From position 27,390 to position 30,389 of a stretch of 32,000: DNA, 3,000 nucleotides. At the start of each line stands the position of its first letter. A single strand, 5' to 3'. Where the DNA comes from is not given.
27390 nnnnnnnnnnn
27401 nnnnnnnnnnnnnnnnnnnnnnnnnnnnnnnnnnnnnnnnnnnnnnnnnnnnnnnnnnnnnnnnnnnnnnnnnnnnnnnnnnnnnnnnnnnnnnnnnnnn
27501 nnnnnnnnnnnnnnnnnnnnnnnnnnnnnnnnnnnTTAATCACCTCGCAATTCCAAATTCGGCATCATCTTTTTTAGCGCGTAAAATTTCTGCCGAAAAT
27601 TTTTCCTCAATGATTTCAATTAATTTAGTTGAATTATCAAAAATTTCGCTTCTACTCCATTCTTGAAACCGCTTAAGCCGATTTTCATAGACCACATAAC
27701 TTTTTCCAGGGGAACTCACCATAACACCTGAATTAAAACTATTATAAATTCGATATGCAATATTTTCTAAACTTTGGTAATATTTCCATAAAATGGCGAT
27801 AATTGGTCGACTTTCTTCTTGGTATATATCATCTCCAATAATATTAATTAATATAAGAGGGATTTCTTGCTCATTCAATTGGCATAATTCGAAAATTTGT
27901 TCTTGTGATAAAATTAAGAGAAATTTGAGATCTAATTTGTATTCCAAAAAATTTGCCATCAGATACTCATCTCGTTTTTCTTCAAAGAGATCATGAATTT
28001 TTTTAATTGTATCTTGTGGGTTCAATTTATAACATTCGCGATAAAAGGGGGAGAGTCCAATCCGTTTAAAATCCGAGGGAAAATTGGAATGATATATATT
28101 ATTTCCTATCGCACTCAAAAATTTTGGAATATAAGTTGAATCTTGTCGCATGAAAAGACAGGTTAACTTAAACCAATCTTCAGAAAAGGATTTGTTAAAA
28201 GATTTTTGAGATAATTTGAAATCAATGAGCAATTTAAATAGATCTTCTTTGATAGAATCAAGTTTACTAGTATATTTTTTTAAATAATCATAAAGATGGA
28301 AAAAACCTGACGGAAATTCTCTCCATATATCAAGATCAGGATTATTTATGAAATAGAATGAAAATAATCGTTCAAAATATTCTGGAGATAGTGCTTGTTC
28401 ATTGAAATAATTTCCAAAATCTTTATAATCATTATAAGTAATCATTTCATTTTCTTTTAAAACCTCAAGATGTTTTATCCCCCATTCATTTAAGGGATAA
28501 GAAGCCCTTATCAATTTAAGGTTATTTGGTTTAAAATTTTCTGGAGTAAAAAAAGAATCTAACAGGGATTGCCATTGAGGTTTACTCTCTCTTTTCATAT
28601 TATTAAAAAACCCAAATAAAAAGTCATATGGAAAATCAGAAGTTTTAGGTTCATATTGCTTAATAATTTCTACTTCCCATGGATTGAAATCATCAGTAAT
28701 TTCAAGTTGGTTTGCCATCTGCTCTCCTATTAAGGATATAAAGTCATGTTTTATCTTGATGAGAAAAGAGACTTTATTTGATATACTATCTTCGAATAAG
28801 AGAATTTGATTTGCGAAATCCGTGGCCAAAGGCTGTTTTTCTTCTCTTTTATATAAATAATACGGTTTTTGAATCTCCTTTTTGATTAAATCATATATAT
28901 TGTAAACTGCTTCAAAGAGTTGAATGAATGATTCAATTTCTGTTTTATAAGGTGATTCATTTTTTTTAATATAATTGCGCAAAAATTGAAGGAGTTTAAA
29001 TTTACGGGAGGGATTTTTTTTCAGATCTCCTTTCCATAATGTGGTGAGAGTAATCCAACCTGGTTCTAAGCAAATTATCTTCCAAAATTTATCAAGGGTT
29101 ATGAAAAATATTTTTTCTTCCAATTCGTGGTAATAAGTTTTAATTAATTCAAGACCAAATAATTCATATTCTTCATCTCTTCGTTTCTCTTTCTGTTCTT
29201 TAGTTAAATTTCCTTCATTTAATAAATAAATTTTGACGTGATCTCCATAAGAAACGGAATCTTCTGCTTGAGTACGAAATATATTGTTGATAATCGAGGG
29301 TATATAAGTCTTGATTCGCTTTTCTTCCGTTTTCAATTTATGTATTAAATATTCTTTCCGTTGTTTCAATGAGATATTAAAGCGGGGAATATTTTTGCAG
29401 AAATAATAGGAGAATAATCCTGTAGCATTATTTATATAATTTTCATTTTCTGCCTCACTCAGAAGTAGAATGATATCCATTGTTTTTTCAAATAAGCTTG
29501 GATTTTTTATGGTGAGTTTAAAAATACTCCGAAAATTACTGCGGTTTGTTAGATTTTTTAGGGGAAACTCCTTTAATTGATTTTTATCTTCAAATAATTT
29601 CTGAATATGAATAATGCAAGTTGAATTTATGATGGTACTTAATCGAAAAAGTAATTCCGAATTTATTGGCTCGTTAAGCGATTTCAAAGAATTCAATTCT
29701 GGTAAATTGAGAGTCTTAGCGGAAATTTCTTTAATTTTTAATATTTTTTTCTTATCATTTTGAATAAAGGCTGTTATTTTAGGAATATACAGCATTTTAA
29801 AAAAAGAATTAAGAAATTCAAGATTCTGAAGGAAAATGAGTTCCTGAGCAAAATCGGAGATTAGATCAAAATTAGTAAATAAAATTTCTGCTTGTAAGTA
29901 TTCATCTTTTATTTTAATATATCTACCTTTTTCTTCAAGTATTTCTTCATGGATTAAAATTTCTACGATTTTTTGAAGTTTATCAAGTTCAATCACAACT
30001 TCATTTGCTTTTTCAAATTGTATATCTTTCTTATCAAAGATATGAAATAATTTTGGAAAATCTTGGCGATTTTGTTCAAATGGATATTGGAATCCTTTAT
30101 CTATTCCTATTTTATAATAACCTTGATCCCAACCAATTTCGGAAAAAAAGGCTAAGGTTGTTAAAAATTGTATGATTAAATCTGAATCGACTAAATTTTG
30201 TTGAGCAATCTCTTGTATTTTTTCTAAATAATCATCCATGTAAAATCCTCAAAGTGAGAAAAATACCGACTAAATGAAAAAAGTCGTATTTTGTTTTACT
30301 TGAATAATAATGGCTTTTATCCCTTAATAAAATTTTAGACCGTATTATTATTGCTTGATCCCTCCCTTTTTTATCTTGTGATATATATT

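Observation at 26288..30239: Two-gene operon: 899-aa non-enzymatic helical protein translationally coupled to a Shedu-like PD-(D/E)xK nuclease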

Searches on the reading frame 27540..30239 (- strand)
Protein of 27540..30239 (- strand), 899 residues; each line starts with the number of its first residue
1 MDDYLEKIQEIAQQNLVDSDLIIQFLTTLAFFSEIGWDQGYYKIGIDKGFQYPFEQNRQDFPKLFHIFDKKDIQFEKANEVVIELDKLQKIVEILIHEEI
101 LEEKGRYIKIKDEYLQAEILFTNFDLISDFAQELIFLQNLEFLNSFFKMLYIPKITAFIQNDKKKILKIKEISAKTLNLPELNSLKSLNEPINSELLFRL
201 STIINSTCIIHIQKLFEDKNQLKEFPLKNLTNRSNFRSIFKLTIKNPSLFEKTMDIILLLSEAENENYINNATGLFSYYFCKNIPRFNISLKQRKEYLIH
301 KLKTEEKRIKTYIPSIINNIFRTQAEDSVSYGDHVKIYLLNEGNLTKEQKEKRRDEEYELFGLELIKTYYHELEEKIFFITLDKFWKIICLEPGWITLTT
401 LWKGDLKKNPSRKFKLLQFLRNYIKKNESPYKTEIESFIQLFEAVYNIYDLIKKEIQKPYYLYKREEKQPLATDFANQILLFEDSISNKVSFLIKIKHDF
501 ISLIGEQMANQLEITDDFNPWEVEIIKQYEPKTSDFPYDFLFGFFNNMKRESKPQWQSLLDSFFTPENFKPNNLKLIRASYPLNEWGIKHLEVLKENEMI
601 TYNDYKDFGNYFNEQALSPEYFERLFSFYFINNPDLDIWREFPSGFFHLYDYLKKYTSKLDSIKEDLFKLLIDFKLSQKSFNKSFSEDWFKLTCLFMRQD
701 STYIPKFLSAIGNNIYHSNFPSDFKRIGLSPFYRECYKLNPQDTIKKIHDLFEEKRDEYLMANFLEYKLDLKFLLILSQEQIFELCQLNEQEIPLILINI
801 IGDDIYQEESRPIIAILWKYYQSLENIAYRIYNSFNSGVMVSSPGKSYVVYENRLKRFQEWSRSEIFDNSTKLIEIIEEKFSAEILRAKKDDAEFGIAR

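Call 4: search_protein_families(library=pfam, proteins=[window:27540-30239:-], max_evalue=1)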
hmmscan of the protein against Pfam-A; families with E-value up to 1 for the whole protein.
window:27540-30239:- (899 aa): 0 families

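Call 5: search_protein_families(library=padloc, proteins=[window:27540-30239:-], max_evalue=1)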
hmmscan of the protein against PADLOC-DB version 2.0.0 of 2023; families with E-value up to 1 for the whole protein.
window:27540-30239:- (899 aa): 0 families

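Call 8: find_homologous_proteins(query=window:27540-30239:-)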
Query window:27540-30239:- (899 aa): 2 proteins with E <= 0.001 among 8000 candidates.
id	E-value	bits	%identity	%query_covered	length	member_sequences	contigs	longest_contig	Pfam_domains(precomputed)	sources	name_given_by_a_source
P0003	0.0e+0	1997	100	100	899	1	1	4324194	-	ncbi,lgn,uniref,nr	ncbi:hypothetical protein DSAG12_03370 [Promethearchaeum syntrophicum]|uniref:Uncharacterized protei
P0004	8.4e-219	747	43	99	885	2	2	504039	-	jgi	jgi:hypothetical protein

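Call 10: search_solved_structures(query=window:27540-30239:-, max_evalue=10)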
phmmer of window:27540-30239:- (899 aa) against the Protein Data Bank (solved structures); distinct sequences matched with E-value up to 10: 1.
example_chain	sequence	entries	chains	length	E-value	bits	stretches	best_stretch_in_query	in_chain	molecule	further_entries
5id3_A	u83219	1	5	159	0.071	14.6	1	22-91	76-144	Mitochondrial Calcium Uniporter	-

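Call 11: find_encoding_contigs(protein=P0004, flank=10000, max_places=6)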
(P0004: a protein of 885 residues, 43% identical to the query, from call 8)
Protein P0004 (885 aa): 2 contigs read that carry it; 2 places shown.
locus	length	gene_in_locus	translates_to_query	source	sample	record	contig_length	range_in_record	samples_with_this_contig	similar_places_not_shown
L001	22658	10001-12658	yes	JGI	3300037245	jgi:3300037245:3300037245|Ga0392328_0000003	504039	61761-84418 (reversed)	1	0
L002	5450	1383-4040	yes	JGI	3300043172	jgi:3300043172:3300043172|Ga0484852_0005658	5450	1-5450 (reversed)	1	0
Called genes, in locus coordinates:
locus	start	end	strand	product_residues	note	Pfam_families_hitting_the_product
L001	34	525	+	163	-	PF14367:DUF4411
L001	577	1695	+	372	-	PF06114:Peptidase_M78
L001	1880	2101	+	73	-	-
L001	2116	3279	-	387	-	-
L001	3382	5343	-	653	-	PF02463:SMC_N, PF13175:AAA_15, PF13304:AAA_21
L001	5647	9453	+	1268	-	PF13289:SIR2_2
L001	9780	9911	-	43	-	-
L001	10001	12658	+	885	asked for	-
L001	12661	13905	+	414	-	PF14082:SduA_C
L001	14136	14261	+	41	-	-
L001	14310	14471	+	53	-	-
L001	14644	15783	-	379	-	PF08867:FRG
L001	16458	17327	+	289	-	PF01844:HNH, PF13395:HNH_4 (weak), PF14279:HNH_5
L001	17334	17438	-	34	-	-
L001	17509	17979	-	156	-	-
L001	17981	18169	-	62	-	-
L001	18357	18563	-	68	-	-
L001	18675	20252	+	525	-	PF03382:DUF285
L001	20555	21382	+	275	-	-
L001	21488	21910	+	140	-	-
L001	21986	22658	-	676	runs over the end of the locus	PF16177:ACAS_N, PF00501:AMP-binding, PF13193:AMP-binding_C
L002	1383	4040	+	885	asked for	-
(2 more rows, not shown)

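Call 25: search_protein_families(library=pfam, proteins=[L001:12661-13902:+, P0004], max_evalue=10)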
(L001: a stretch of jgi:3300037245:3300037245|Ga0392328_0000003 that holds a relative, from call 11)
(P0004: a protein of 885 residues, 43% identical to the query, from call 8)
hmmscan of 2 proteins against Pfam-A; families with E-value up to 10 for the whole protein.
L001:12661-13902:+ (414 aa): 1 family
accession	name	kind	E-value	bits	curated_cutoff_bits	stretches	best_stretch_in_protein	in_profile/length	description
PF14082.12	SduA_C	-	8.8e-17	62.2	27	1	251-405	4-158/159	Shedu protein SduA, C-terminal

P0004 (885 aa): 1 family
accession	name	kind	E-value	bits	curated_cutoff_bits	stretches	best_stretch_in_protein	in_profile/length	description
PF08965.17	Aca2_YdiL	-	1.1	9.8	23.8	1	460-519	36-93/118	Aca2/YdiL-like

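Call 26: search_protein_families(library=ncbifam, proteins=[window:27540-30239:-], max_evalue=1)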
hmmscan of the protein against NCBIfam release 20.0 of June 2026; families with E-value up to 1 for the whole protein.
window:27540-30239:- (899 aa): 0 families

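Call 35: search_protein_representatives(alignment_id=A1)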
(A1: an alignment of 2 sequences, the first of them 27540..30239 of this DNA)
Query: 2 sequences, 900 profile positions. Proteins with E-value up to 0.001 (for the whole library): 13; up to 1e-10: 8; up to 1e-30: 3. The best 13 are listed.
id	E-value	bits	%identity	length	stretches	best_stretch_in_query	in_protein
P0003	0.0e+00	1761.6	-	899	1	1-899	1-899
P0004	0.0e+00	1724.4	-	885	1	8-900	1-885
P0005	1.4e-65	238.9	-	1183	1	17-896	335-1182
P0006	2.6e-27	112.3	-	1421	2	396-894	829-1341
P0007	5.2e-25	104.7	-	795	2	434-894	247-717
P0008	1.2e-22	96.8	-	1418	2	468-896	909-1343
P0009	1.4e-15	73.5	-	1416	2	415-894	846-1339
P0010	6.5e-14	68.0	-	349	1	169-483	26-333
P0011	8.5e-08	47.7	-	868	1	18-436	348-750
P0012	3.3e-05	39.2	-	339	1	649-869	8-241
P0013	3.7e-04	35.7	-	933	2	81-298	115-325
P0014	3.8e-04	35.6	-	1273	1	80-323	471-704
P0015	4.1e-04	35.5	-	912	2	199-285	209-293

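Call 36: search_protein_families(library=pfam, proteins=[P0005, P0006, P0007, P0008, P0009, P0010, P0011, P0012, P0013, P0014], max_evalue=0.01)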
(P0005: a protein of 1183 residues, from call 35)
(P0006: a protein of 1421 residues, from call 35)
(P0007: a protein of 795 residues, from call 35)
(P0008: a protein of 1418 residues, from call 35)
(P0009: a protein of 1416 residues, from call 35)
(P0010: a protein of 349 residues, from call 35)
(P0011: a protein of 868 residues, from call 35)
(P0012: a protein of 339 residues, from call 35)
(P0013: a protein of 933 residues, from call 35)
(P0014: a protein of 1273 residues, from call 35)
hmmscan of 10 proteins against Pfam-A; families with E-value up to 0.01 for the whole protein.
P0005 (1183 aa): 1 family
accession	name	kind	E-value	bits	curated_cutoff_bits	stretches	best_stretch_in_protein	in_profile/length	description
PF13391.12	HNH_2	-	1.5e-06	28.4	21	1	52-94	13-60/66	HNH endonuclease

P0006 (1421 aa): 0 families

P0007 (795 aa): 0 families

P0008 (1418 aa): 0 families

P0009 (1416 aa): 0 families

P0010 (349 aa): 0 families

P0011 (868 aa): 0 families

P0012 (339 aa): 0 families

P0013 (933 aa): 0 families

P0014 (1273 aa): 4 families
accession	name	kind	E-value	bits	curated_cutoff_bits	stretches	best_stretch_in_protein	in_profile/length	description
PF13191.12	AAA_16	-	0.00022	22.2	32.6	1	240-268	24-51/167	AAA ATPase domain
PF20720.3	nSTAND3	-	0.0009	19.4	27.2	1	242-349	18-121/155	Novel STAND NTPase 3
PF00308.24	Bac_DnaA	-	0.0016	19.1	23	1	242-339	35-137/162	Bacterial DnaA ATPAse domain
PF13401.12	AAA_22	-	0.0035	18.1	27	0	242-302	6-56/130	AAA domain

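Call 37: find_encoding_contigs(protein=P0005, flank=10000, max_places=4)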
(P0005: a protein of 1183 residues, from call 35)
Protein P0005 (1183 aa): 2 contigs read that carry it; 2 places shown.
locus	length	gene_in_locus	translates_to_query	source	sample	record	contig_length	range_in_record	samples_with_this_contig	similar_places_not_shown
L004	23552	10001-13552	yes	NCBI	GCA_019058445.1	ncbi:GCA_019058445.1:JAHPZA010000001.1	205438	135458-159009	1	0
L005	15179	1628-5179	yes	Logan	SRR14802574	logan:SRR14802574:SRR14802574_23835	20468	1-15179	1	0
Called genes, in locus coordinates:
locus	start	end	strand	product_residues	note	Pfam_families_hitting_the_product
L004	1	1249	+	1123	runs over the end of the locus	PF04563:RNA_pol_Rpb2_1, PF04561:RNA_pol_Rpb2_2, PF04565:RNA_pol_Rpb2_3, PF04566:RNA_pol_Rpb2_4, PF04567:RNA_pol_Rpb2_5, PF00562:RNA_pol_Rpb2_6, PF04560:RNA_pol_Rpb2_7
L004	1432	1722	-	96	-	-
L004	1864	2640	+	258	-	-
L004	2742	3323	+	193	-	PF02002:TFIIE_alpha, PF10058:Zn_ribbon_10 (weak)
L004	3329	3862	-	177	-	PF13560:HTH_31 (faint), PF01381:HTH_3, PF12844:HTH_19 (faint)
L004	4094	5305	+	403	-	PF13191:AAA_16 (faint), PF21236:OB_PRS7 (weak), PF16450:Prot_ATP_ID_OB_C, PF17758:Prot_ATP_ID_OB_N (faint), PF05673:DUF815 (weak), PF00004:AAA, PF17862:AAA_lid_3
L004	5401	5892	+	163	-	PF14810:TGT_C2, PF01472:PUA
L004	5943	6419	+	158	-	PF01849:NAC, PF19026:UBA_HYPK (weak)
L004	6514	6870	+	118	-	-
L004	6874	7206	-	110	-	PF07883:Cupin_2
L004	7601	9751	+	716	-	PF13597:NRDD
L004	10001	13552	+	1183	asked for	PF13391:HNH_2 (weak)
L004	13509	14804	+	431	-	PF14082:SduA_C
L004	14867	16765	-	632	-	PF02463:SMC_N (weak), PF13175:AAA_15, PF13304:AAA_21, PF04326:SLFN_AlbA_2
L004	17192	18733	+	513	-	-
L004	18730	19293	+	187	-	PF10050:DUF2284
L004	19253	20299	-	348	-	PF04055:Radical_SAM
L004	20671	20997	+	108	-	-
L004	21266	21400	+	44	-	-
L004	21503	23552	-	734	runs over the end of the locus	PF14890:Intein_splicing, PF14528:LAGLIDADG_3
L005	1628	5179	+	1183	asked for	PF13391:HNH_2 (weak)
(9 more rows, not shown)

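Call 39: find_encoding_contigs(protein=P0006, flank=8000, max_places=3)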
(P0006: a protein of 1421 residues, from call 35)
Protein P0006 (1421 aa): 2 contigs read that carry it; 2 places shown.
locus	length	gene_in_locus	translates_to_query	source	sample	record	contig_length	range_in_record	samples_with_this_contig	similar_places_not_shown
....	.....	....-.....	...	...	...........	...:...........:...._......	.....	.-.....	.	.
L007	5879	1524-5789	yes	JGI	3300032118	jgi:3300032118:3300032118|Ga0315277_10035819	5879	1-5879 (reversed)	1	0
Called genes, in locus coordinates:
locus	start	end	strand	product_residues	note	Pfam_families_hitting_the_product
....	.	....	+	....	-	?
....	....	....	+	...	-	-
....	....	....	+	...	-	-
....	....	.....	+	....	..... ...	-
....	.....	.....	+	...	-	-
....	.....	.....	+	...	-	-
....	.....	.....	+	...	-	?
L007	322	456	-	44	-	-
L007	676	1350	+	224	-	-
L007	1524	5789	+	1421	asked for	-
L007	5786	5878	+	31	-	?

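Call 40: find_encoding_contigs(protein=P0008, flank=8000, max_places=3)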
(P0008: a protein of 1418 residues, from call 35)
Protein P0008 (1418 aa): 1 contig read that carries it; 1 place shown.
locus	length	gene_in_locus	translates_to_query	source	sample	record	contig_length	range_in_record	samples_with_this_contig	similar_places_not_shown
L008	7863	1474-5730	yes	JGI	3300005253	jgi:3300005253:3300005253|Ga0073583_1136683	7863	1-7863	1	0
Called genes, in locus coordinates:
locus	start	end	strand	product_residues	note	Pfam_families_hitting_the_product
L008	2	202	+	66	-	?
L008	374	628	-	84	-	-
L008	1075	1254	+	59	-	-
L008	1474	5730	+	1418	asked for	-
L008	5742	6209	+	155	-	-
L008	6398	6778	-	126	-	-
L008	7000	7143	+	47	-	-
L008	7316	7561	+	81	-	PF02732:ERCC4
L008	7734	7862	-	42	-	?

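Call 41: find_encoding_contigs(protein=P0009, flank=8000, max_places=3)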
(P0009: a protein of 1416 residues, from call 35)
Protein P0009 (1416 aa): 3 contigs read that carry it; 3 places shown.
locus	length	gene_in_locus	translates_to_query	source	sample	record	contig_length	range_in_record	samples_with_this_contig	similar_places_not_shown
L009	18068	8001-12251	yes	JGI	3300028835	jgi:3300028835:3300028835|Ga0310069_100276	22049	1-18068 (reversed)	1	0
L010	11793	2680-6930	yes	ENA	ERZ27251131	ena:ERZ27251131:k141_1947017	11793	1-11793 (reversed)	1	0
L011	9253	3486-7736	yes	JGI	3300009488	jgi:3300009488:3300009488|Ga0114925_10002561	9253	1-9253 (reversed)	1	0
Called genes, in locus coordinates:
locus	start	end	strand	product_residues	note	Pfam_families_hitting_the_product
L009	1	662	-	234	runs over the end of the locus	-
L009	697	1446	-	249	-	-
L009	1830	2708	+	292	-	-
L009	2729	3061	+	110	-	-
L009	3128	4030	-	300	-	-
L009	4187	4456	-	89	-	-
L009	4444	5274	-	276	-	PF01935:DUF87, PF10412:TrwB_AAD_bind (faint), PF00004:AAA (faint)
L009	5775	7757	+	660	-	PF13289:SIR2_2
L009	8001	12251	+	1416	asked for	-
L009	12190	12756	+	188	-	-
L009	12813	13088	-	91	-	-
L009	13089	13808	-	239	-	-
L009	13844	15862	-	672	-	PF20720:nSTAND3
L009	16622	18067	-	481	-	?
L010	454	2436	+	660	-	PF13289:SIR2_2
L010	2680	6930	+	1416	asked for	-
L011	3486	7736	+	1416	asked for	-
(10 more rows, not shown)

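Call 53: find_related_loci(query=A4, collection=genome_contigs, flank=8000)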
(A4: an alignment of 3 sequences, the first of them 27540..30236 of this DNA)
Query A4 (898 aa) in genome_contigs; peptide patterns used: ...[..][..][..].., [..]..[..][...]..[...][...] (x = any residue, [..] = any of these).
77 stretches matched a pattern; 14 encode a relative of the query (tblastn E <= 1e-3); 14 distinct loci.
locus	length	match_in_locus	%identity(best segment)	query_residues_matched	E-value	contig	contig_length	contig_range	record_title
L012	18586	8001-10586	24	1-898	1e-58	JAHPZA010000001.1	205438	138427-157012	MAG: Promethearchaeota archaeon isolate LW40_45 NODE_103_length_205438_cov_21.289737, whole genome shotgun sequence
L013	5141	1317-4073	26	1-864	5e-16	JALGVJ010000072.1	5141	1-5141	MAG: Promethearchaeota archaeon isolate Meg22_1012_Bin_233 Meg22_1012_Bin_233_scaffold_57680, whole genome shotgun seque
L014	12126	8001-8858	19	7-332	2e-8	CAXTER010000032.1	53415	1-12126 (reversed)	MAG TPA_asm: uncultured Armatimonadales bacterium isolate private_T1868_metawrap_bin.4 genome assembly, contig: private_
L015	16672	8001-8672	25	84-315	4e-8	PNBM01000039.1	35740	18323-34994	MAG: Ignavibacteriae bacterium isolate fen_1257 73.20100900_E2D.50_contig_28240, whole genome shotgun sequence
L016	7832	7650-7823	39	250-308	1e-6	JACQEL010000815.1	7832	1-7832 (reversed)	MAG: Deltaproteobacteria bacterium isolate NC_groundwater_1020_Pr1_S-0.65um_57_10 Montesol18_Sp65_coassembly_scaffold_12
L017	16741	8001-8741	22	76-331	1e-5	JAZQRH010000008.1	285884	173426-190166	MAG: Pedobacter sp. isolate T1900045231_TH20190001.MAGScoT_cleanbin_000015 SGB_5411_k141_966551, whole genome shotgun se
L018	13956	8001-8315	28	217-322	1e-5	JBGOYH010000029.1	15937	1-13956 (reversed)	MAG: Candidatus Bathyarchaeia archaeon isolate OBJ_0618_130150_48 k141_1442391_length_15937_cov_36.9676, whole genome sh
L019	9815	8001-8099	55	247-279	1e-5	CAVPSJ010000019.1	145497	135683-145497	MAG: uncultured delta proteobacterium isolate MFD10007.bin.2.36 genome assembly, contig: contig_91913, whole genome shot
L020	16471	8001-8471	19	185-337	1e-5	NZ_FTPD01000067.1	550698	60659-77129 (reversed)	Mesorhizobium prunaredense isolate 1, whole genome shotgun sequence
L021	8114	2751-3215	19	185-335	4e-5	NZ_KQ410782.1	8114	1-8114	Shinella sp. SUS2 scf_44948_60, whole genome shotgun sequence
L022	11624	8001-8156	40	246-297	1e-4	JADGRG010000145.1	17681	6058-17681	MAG: Sandaracinaceae bacterium isolate Chersky_785 k127_4860510, whole genome shotgun sequence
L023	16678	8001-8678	23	97-331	2e-4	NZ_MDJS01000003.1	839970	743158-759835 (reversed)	Mucilaginibacter sp. PPCGB 2223 NODE_3_length_839970_cov_149.951_ID_97, whole genome shotgun sequence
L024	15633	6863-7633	19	66-322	3e-4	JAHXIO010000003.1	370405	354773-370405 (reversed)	MAG: Candidatus Thiodiazotropha sp. (ex Monitilora ramsayi) isolate L094_Th1 c_000000000005, whole genome shotgun sequen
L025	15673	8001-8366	29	182-305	3e-4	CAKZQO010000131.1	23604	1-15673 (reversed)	MAG TPA_asm: uncultured Spirochaeta sp. isolate SRR5214706_bin.118_CONCOCT_v1.1_MAG genome assembly, contig: ERZ1744544.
